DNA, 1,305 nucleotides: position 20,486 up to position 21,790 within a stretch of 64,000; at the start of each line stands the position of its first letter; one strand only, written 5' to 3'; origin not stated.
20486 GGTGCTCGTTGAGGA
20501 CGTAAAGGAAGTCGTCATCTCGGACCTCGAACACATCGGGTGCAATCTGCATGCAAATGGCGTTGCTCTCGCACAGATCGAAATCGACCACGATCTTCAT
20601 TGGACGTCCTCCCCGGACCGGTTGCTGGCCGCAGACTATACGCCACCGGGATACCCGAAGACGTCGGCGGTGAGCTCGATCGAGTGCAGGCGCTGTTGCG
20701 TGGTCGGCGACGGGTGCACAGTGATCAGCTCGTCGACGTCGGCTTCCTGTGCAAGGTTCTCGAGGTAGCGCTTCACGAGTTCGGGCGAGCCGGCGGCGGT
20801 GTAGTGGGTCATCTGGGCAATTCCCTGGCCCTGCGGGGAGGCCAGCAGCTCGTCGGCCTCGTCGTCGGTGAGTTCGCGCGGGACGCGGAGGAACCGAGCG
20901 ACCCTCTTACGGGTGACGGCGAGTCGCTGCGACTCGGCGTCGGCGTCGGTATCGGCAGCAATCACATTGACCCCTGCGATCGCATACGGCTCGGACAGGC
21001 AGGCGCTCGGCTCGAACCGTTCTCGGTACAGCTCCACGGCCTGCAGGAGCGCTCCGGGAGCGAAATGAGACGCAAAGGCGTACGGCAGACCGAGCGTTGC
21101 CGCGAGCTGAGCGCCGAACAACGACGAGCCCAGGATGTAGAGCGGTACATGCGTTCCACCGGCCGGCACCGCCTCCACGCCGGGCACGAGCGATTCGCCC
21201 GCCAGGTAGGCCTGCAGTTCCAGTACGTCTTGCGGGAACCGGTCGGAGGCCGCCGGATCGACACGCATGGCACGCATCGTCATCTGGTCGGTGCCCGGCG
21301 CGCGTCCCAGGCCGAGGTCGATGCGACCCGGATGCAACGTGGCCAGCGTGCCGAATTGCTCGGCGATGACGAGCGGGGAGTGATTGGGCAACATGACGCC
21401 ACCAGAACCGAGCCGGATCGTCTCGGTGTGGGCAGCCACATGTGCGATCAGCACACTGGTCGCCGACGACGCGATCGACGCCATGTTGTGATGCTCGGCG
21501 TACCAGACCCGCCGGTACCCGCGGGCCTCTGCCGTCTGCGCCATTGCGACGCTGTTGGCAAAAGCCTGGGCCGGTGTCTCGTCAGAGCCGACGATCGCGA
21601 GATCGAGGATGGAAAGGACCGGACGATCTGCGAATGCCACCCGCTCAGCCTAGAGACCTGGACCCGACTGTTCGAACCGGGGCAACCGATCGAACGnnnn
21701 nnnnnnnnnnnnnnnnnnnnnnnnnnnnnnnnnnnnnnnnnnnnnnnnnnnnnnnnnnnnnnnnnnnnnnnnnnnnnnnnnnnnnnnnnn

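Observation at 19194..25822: MttB-family methyltransferase operon without any corrinoid partner, coupled to a THF-dependent DMGDH-type flavoprotein and followed by an LLM oxidoreductase plus an orphan ferredoxin/ferredoxin-reductase pair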

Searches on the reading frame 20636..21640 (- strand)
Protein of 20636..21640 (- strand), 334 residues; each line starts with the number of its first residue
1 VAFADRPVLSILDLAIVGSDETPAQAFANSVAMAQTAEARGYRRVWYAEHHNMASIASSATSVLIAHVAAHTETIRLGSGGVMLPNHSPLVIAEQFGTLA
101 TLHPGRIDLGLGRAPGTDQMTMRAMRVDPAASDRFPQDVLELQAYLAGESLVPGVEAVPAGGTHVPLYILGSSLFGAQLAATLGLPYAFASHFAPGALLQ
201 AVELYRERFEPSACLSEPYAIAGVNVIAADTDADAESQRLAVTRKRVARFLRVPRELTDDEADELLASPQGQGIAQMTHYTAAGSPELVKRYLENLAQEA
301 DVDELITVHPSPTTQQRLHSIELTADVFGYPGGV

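Call 5: search_protein_families(library=pfam, proteins=[window:20636-21640:-])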
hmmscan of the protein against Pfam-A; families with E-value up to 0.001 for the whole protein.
window:20636-21640:- (334 aa): 1 family
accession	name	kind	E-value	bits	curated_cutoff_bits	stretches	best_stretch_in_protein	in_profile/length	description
PF00296.26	Bac_luciferase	-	7.7e-41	140.9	27.9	1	17-295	11-306/314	Luciferase-like monooxygenase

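Call 6: search_protein_families(library=ncbifam, proteins=[window:20636-21640:-])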
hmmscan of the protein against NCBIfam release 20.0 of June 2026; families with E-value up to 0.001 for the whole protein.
window:20636-21640:- (334 aa): 24 families
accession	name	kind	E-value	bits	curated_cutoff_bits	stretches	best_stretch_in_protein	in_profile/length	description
TIGR03558.1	oxido_grp_1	subfamily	3.8e-119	397.7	166.95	1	9-326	1-324/325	MsnO8 family LLM class oxidoreductase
NF007802.0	PRK10508.1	equivalog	3.7e-105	351.7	540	1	8-327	7-329/335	luciferase-like monooxygenase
TIGR04027.1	LLM_KPN_01858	hypoth_equivalog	8.6e-15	54.5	412.9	1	24-152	16-144/326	putative FMN-dependent luciferase-like monooxygenase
TIGR03619.1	F420_Rv2161c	subfamily_domain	2.5e-14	53.4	166.9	1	32-133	2-116/247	TIGR03619 family F420-dependent LLM class oxidoreductase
TIGR04036.1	LLM_CE1758_fam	subfamily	2.1e-13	49.8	479.1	1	17-114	17-113/355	CE1758 family FMN-dependent luciferase-like monooxygenase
TIGR04020.1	seco_metab_LLM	subfamily_domain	3e-13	49.6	244.45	1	23-150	14-141/341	MupA/Atu3671 family FMN-dependent luciferase-like monooxygenase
NF002619.0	PRK02271.1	equivalog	3e-12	46.5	276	1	22-151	8-130/329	5,10-methylenetetrahydromethanopterin reductase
TIGR03858.1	LLM_2I7G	subfamily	6.4e-11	41.8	462.25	1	21-115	19-112/337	Atu2307/SP_0267 family LLM class monooxygenase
TIGR03571.1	lucif_BA3436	subfamily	3.5e-10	39.7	303.9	1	19-173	22-190/304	TIGR03571 family LLM class oxidoreductase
TIGR03555.1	F420_mer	equivalog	1.4e-09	37.8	348.7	1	23-165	7-142/325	5,10-methylenetetrahydromethanopterin reductase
TIGR03857.1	F420_MSMEG_2249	hypoth_equivalog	1.9e-09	37.2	218.4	1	23-117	10-98/329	TIGR03857 family LLM class F420-dependent oxidoreductase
TIGR03559.1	F420_Rv3520c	subfamily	2.8e-09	36.5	335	1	24-113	9-92/325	LLM class F420-dependent oxidoreductase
TIGR03560.1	F420_Rv1855c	subfamily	9.1e-09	35.4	231.4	1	21-114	6-105/227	TIGR03560 family F420-dependent LLM class oxidoreductase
TIGR03564.1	F420_MSMEG_4879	subfamily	3.5e-08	33.4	234.25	1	31-114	2-79/265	TIGR03564 family F420-dependent LLM class oxidoreductase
TIGR03621.1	F420_MSMEG_2516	subfamily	6.6e-08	32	213.15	1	27-128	13-109/295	TIGR03621 family F420-dependent LLM class oxidoreductase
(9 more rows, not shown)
